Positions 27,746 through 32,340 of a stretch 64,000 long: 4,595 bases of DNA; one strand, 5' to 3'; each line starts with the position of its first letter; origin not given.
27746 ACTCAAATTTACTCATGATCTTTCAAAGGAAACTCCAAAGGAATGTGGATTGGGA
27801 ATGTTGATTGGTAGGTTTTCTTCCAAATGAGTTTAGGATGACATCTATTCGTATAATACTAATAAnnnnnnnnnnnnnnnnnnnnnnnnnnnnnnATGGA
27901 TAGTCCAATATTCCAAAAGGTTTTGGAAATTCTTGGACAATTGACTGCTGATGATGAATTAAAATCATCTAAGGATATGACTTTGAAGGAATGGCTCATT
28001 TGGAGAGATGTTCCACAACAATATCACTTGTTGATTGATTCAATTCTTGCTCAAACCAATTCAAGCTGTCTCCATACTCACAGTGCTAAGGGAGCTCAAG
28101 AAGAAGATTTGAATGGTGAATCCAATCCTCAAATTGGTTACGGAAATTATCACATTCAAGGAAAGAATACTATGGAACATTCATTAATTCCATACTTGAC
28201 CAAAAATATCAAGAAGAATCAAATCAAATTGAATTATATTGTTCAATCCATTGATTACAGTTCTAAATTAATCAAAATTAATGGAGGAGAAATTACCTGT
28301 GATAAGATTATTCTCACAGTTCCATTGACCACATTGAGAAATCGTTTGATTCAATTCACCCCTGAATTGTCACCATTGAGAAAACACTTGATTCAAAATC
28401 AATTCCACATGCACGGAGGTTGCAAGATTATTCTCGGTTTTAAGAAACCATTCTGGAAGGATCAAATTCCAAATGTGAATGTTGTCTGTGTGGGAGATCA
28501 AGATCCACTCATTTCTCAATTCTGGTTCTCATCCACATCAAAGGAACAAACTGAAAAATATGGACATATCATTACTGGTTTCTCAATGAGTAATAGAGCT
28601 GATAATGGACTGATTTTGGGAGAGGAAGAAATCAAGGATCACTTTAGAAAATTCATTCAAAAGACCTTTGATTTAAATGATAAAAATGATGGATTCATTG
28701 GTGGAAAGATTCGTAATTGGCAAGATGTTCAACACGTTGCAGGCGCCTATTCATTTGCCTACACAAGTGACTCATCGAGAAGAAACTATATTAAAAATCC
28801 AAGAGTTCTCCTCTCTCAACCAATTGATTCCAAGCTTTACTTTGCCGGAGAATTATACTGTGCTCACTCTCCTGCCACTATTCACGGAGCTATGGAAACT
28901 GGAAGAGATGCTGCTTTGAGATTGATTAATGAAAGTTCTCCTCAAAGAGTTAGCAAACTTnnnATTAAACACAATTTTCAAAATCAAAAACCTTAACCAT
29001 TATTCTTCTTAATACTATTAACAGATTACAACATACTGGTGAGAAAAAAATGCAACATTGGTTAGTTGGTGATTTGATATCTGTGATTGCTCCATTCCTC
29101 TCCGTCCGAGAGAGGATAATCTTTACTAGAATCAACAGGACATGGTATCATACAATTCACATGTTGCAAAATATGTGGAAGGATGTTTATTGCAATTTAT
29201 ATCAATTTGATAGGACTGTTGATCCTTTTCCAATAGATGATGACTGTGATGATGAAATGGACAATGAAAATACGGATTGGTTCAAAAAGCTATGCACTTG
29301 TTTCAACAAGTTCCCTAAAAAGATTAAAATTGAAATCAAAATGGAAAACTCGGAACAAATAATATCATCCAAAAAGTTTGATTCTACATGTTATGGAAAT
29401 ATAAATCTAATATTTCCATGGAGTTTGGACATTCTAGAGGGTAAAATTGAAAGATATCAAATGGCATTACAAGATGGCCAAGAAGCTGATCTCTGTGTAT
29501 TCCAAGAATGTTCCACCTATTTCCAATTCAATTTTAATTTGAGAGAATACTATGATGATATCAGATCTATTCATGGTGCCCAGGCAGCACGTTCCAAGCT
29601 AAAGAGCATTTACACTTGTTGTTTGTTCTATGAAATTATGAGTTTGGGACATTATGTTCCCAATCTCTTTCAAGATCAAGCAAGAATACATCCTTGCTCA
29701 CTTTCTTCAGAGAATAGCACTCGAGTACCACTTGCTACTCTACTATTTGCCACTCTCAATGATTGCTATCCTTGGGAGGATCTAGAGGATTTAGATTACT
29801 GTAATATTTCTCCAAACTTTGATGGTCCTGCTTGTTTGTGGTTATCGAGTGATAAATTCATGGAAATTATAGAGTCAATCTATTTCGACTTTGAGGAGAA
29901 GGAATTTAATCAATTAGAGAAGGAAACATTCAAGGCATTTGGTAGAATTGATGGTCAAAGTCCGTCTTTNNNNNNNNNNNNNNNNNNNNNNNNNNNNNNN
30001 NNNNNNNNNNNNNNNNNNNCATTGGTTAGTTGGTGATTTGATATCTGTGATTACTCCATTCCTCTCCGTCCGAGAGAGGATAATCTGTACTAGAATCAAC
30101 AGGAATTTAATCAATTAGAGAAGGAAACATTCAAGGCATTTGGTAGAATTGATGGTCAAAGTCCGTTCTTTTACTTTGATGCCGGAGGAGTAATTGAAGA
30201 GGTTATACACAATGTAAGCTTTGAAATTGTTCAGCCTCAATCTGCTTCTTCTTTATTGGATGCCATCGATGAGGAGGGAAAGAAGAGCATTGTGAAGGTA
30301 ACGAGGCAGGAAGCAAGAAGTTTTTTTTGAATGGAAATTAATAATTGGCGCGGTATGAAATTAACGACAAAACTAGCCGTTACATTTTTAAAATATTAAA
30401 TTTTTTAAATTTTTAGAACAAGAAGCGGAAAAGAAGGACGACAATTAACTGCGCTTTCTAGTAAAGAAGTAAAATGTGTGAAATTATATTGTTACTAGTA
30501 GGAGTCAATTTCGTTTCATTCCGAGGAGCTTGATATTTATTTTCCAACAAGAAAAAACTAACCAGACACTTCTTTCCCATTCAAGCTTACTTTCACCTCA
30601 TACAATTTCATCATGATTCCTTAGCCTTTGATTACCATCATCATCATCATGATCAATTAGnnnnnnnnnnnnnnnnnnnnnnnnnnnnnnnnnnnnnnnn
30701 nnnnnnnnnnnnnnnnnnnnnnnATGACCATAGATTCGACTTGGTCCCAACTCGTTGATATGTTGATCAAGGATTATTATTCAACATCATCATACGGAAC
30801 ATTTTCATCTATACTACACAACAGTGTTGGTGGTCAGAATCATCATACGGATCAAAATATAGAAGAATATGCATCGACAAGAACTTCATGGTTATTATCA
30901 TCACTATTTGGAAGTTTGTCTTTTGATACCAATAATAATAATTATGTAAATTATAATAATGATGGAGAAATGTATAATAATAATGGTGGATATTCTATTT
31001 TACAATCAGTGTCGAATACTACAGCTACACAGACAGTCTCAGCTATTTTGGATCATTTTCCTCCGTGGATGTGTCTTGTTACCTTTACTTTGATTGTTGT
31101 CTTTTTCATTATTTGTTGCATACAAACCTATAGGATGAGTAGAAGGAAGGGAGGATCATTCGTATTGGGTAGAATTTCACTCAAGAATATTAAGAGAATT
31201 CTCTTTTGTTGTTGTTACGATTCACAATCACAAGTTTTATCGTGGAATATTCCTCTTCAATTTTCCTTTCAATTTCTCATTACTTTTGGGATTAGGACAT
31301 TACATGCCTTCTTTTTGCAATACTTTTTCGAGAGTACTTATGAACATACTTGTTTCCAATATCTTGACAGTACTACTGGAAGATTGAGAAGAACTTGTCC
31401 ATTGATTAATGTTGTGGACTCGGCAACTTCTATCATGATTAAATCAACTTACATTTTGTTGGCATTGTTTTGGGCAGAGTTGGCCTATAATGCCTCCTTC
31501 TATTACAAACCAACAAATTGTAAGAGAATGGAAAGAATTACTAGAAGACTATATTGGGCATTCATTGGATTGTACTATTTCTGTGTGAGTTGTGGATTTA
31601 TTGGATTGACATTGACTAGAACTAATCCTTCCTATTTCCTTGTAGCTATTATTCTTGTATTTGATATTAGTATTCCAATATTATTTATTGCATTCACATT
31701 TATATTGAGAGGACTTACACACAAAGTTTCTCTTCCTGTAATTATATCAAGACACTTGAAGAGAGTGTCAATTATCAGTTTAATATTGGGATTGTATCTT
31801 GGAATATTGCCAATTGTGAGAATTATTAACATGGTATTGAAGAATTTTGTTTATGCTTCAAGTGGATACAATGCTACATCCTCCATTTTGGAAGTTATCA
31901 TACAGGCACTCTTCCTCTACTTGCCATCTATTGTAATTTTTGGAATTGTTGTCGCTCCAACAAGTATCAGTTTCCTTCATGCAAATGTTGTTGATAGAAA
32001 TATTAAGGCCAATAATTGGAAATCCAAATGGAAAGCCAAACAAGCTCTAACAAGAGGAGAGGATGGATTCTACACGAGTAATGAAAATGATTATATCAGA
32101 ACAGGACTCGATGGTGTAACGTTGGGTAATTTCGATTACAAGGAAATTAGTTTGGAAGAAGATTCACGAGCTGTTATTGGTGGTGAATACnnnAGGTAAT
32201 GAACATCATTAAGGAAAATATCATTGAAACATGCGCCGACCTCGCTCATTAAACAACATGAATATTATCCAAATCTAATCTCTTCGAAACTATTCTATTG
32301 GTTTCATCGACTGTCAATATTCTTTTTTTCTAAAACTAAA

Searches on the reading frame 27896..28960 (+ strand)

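Call 63: search_protein_families(library=pfam, proteins=[window:27896-28960:+], max_evalue=0.001)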
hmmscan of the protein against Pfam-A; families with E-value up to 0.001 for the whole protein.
window:27896-28960:+ (355 aa): 1 family
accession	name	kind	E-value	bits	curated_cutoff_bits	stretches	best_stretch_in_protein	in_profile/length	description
PF01593.30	Amino_oxidase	-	3.1e-32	112.9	19.8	1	96-343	205-442/443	Flavin containing amine oxidoreductase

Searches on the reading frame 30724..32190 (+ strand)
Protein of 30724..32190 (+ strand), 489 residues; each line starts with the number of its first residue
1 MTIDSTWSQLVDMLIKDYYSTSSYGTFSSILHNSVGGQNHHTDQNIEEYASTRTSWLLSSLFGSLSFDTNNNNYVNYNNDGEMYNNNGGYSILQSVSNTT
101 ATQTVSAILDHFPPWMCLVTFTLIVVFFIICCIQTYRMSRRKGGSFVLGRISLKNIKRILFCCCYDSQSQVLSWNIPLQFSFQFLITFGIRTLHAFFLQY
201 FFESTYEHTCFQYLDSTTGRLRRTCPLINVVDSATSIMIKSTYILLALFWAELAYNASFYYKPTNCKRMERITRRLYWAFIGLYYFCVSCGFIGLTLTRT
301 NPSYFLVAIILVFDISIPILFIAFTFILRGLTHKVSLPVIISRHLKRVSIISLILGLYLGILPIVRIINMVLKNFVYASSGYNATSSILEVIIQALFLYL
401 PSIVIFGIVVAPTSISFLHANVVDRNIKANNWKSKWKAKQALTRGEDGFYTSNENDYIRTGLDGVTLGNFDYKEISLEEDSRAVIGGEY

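Call 4: search_protein_families(library=pfam, proteins=[window:30724-32190:+], max_evalue=1)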
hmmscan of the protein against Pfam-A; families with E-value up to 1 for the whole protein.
window:30724-32190:+ (489 aa): 1 family
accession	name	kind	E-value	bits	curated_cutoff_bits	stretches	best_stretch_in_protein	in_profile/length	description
PF16562.11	HECW_N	-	0.002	18.6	26.7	1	200-234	86-119/120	N-terminal domain of E3 ubiquitin-protein ligase HECW1 and 2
